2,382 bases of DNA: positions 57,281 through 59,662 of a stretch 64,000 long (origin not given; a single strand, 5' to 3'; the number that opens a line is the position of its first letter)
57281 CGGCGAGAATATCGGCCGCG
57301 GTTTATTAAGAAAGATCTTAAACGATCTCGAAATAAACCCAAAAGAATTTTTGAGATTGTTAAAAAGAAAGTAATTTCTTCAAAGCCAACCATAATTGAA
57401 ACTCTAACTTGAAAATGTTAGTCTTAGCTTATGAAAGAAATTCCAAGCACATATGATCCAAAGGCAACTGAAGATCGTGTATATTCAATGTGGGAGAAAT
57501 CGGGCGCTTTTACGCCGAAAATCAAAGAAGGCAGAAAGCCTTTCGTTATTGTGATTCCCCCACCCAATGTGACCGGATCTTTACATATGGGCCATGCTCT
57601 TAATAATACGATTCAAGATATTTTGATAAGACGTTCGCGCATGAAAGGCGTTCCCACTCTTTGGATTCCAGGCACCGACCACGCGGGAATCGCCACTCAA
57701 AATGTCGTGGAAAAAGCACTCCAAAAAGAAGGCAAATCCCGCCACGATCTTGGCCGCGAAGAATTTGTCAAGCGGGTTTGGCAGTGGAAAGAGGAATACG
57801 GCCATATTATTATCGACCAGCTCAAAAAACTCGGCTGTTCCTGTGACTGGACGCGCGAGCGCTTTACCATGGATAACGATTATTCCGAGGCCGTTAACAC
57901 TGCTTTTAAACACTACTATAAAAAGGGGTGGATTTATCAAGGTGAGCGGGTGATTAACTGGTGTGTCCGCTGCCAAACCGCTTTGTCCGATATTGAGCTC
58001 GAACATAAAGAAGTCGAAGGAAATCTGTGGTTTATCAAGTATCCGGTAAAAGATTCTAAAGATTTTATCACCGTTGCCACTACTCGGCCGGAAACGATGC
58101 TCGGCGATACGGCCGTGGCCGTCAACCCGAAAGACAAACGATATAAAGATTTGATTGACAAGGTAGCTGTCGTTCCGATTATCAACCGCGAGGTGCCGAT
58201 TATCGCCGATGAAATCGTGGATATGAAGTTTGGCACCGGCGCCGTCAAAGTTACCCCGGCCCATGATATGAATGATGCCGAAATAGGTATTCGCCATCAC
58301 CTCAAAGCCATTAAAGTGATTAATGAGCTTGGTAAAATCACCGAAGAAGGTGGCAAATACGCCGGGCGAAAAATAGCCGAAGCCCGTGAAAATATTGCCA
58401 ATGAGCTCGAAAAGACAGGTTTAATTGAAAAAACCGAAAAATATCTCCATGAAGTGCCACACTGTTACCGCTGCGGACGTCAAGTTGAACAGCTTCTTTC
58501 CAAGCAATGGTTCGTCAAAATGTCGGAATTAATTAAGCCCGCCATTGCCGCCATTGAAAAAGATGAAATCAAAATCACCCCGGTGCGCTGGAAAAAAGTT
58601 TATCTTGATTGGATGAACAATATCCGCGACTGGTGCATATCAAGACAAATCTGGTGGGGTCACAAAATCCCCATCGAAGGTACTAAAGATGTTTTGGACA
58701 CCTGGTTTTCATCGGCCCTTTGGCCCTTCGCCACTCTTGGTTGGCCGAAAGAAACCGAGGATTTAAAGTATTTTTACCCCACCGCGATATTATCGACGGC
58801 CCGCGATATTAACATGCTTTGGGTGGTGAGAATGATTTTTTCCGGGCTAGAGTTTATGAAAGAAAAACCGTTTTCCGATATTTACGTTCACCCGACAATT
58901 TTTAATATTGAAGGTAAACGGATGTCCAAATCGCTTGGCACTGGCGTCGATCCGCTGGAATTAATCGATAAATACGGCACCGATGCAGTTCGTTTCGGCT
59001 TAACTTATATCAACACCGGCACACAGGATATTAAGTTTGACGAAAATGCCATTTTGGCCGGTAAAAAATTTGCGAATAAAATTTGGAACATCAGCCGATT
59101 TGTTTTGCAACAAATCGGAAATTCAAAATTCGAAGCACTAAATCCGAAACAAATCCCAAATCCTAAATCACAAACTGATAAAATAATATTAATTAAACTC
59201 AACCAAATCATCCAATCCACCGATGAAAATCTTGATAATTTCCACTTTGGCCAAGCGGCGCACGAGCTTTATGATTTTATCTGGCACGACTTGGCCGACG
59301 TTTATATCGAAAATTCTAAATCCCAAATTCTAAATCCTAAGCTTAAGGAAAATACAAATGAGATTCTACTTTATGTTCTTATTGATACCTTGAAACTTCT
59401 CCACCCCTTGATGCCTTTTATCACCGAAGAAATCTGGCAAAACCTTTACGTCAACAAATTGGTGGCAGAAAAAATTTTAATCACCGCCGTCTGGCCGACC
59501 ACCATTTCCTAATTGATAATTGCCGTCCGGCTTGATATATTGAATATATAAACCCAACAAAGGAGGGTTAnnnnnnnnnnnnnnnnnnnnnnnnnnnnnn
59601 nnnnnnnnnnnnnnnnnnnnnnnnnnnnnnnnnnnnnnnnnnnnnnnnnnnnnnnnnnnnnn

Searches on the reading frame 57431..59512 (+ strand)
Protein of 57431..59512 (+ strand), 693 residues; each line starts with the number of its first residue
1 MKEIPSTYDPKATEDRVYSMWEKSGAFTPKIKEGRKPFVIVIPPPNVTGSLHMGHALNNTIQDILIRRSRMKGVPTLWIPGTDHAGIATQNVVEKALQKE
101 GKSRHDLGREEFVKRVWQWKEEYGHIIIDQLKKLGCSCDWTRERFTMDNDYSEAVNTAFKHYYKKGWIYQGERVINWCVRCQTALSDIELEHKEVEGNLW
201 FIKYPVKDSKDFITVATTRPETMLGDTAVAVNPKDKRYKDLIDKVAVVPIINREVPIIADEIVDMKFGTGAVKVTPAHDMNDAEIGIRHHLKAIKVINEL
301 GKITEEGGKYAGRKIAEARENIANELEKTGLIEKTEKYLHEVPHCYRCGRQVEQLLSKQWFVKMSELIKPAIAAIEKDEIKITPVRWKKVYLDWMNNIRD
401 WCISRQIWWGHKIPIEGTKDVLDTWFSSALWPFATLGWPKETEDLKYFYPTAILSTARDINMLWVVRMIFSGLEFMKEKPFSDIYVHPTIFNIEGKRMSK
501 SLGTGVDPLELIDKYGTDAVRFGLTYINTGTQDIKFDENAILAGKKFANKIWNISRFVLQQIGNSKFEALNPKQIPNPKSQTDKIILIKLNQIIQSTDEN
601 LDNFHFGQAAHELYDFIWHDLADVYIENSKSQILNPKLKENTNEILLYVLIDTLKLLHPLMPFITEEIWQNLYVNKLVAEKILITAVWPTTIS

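Call 49: search_protein_families(library=pfam, proteins=[window:57431-59512:+], max_evalue=0.001)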
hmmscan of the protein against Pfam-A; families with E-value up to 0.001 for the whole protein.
window:57431-59512:+ (693 aa): 5 families
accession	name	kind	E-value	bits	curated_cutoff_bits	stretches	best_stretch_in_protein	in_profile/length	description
PF00133.28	tRNA-synt_1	-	2.8e-128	428.6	22.7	2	17-415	2-245/414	tRNA synthetases class I (I, L, M and V)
PF08264.19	Anticodon_1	-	7.8e-28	97.7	25.1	1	583-690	1-106/148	Anticodon-binding domain of tRNA ligase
PF09334.17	tRNA-synt_1g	-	6.2e-27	94.8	20.1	2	342-542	166-372/391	tRNA synthetases class I (M)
PF13603.12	tRNA-synt_1_2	-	3e-11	43.6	25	1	244-302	87-145/185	Leucyl-tRNA synthetase, editing domain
PF01406.26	tRNA-synt_1e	-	4.4e-05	23.4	27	0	477-542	233-297/301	tRNA synthetases class I (C) catalytic domain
